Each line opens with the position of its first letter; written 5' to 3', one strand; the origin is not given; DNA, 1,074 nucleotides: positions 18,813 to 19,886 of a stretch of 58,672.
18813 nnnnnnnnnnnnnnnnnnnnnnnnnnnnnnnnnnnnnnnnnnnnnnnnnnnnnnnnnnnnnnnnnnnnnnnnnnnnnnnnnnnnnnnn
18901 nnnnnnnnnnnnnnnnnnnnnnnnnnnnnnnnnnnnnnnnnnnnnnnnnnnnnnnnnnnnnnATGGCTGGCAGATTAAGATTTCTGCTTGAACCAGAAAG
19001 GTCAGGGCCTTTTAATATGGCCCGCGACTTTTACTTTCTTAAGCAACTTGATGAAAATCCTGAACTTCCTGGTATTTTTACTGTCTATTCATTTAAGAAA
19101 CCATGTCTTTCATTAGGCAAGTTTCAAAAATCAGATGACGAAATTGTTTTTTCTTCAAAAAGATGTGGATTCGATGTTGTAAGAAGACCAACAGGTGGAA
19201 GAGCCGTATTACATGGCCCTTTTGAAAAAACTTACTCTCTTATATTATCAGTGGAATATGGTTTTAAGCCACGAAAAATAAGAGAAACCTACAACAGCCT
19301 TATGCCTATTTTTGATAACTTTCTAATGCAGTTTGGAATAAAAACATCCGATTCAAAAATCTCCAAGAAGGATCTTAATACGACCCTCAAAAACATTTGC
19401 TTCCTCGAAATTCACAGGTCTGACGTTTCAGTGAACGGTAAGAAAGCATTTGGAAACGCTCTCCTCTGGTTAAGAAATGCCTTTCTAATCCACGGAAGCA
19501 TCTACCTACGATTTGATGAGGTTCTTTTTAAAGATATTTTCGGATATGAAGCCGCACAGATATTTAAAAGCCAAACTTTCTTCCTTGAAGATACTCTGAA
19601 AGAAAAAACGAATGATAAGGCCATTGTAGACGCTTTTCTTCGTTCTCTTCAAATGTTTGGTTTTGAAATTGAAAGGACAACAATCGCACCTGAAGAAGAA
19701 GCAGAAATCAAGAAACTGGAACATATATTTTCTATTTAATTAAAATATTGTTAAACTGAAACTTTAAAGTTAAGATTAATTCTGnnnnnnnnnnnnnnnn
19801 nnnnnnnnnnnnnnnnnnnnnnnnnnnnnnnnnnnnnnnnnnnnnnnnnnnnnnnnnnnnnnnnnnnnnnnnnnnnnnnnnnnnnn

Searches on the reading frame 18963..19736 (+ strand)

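Call 3: search_protein_families(library=pfam, proteins=[window:18963-19736:+], max_evalue=1)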
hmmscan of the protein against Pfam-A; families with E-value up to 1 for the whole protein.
window:18963-19736:+ (258 aa): 2 families
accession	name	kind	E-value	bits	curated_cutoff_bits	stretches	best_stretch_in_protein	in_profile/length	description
PF21948.1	LplA-B_cat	-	3.7e-22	79.7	27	1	17-228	4-198/200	Lipoyl protein ligase A/B catalytic domain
PF03099.24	BPL_LplA_LipB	-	2.3e-07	31.2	21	1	52-185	2-133/133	Biotin/lipoate A/B protein ligase family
